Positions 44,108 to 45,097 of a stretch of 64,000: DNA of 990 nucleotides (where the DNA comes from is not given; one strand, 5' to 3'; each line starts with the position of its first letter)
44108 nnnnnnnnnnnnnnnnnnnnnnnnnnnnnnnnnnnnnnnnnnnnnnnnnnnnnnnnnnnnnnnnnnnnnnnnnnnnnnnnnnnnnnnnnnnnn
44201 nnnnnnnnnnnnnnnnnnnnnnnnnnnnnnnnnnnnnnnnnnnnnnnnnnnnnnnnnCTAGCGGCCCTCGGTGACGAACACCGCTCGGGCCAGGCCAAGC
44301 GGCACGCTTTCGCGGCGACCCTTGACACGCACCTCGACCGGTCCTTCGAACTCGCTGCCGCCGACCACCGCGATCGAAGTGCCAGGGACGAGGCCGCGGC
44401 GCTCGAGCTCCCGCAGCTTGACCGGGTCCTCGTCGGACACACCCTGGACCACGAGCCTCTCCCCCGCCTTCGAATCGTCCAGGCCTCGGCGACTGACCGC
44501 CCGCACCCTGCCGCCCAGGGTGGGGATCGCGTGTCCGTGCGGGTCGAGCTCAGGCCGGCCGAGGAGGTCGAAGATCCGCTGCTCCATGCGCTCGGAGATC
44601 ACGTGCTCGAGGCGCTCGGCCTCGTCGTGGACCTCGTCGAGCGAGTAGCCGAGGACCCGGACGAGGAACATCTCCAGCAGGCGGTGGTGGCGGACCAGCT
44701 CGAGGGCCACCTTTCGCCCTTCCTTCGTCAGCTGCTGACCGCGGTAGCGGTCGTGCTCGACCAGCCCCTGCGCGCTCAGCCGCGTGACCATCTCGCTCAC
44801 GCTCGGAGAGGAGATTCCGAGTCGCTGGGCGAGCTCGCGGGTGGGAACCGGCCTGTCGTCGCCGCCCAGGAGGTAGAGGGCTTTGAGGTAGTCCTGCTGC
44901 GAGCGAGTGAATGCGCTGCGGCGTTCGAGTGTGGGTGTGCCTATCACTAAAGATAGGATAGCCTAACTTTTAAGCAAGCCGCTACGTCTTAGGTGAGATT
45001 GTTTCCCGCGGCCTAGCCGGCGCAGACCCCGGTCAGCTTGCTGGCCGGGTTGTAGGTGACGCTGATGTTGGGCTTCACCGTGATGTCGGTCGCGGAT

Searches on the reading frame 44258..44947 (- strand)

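Call 13: search_protein_families(library=pfam, proteins=[window:44258-44947:-])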
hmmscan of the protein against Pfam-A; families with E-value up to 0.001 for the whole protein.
window:44258-44947:- (229 aa): 14 families
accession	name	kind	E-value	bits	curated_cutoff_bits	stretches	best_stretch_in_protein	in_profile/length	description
PF02742.21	Fe_dep_repr_C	-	1.7e-29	102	27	1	74-143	1-70/70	Iron dependent repressor, metal binding and dimerisation domain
PF01325.25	Fe_dep_repress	-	1.2e-17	64.2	26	1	13-70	2-59/60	Iron dependent repressor, N-terminal DNA binding domain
PF04023.20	FeoA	-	4e-15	56.1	23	1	156-226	3-73/74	FeoA domain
PF12802.13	MarR_2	-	1.4e-09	38.4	27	1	24-65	11-52/61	MarR family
PF09339.16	HTH_IclR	-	1.5e-07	31.5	22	1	24-66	9-51/52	IclR helix-turn-helix domain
PF13412.12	HTH_24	-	2.5e-06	27.4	21.9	1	24-64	9-48/48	Winged helix-turn-helix DNA-binding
PF13545.12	HTH_Crp_2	-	5.4e-06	26.7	27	1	32-67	21-56/70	Crp-like helix-turn-helix domain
PF02082.26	Rrf2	-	1.5e-05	25.6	30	1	21-130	9-122/132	Iron-dependent Transcriptional regulator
PF01047.28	MarR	-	2.6e-05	24.4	24.6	1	33-64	17-48/59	MarR family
PF21715.3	CggR_N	-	0.00019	21.5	30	1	33-84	17-67/71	CggR N-terminal DNA binding domain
PF25213.1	HVO_A0261_N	-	0.00044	20.5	35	0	31-85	22-75/86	HVO_A0261 N-terminal domain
PF01978.25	TrmB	-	0.0006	20.1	25.6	0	33-66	22-55/68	Sugar-specific transcriptional regulator TrmB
PF00392.27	GntR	-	0.00062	19.8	27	0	35-69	26-60/64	Bacterial regulatory proteins, gntR family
PF13463.12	HTH_27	-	0.00065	20.4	22.2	0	23-68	8-53/68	Winged helix DNA-binding domain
